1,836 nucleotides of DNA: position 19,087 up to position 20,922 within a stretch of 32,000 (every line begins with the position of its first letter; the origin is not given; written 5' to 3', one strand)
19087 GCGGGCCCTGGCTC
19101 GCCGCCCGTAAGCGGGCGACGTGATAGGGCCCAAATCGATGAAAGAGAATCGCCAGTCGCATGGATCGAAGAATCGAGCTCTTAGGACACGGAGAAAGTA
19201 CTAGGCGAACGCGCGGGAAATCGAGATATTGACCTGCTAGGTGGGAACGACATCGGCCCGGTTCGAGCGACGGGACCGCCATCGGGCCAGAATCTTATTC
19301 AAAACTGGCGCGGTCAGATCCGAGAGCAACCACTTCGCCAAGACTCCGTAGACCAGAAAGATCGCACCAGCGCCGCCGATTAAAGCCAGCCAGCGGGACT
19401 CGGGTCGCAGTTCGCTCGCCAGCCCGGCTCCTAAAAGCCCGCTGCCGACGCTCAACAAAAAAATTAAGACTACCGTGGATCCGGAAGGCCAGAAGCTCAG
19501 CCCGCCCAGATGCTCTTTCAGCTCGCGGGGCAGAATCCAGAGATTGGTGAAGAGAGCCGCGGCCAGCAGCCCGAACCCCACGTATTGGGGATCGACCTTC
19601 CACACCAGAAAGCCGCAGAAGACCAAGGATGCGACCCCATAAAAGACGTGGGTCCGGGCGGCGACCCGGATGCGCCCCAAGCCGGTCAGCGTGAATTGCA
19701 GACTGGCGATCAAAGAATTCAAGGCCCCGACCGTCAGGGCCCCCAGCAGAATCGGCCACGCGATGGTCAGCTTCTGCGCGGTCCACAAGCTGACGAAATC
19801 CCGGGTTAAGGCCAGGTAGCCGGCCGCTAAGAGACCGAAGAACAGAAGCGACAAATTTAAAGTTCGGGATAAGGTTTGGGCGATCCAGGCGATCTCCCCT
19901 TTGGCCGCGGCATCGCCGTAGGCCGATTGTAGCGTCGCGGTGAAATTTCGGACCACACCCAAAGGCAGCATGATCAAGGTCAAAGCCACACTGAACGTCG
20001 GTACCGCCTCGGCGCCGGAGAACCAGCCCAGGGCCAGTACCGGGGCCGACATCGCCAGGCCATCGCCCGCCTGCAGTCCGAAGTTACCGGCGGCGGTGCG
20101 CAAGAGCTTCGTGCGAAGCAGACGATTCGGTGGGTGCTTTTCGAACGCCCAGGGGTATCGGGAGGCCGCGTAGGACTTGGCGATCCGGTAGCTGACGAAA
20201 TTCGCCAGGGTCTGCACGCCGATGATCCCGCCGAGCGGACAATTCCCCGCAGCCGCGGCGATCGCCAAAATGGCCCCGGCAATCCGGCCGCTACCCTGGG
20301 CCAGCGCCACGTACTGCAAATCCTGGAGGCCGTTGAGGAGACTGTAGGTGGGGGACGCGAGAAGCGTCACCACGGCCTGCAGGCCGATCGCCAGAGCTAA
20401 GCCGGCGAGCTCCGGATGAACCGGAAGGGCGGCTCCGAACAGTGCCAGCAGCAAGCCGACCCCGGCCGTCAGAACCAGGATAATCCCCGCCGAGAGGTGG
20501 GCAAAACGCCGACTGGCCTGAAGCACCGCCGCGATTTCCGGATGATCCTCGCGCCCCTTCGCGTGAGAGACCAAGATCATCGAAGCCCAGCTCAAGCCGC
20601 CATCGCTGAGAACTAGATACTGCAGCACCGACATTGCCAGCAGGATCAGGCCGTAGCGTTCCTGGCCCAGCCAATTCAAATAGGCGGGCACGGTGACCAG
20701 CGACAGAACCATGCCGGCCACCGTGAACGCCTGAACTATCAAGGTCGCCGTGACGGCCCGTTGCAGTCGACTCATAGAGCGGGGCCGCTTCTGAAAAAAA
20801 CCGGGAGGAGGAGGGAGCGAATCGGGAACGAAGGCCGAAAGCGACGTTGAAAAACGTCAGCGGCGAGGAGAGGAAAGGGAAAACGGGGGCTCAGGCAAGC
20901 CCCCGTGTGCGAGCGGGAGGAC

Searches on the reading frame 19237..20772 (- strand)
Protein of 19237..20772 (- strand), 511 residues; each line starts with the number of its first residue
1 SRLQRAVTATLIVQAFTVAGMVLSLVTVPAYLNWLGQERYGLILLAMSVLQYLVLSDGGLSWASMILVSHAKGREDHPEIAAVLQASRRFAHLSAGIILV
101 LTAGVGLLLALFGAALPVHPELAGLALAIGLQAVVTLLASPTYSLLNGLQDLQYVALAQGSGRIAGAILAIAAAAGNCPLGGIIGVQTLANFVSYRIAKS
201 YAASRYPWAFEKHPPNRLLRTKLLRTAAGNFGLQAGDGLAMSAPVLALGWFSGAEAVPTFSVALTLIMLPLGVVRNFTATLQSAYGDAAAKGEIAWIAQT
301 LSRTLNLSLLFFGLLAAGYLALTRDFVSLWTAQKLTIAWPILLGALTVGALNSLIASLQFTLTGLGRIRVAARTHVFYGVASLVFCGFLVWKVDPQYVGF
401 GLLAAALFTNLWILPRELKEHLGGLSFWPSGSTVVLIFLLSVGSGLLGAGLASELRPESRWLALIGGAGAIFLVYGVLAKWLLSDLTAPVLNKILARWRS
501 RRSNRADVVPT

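Call 53: search_protein_families(library=pfam, proteins=[window:19237-20772:-], max_evalue=0.01)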
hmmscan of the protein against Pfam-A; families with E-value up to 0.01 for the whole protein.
window:19237-20772:- (511 aa): 1 family
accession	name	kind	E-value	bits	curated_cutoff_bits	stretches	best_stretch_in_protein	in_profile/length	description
PF01943.22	Polysacc_synt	-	2.7e-14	53.7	28.2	1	15-275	10-259/274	Polysaccharide biosynthesis protein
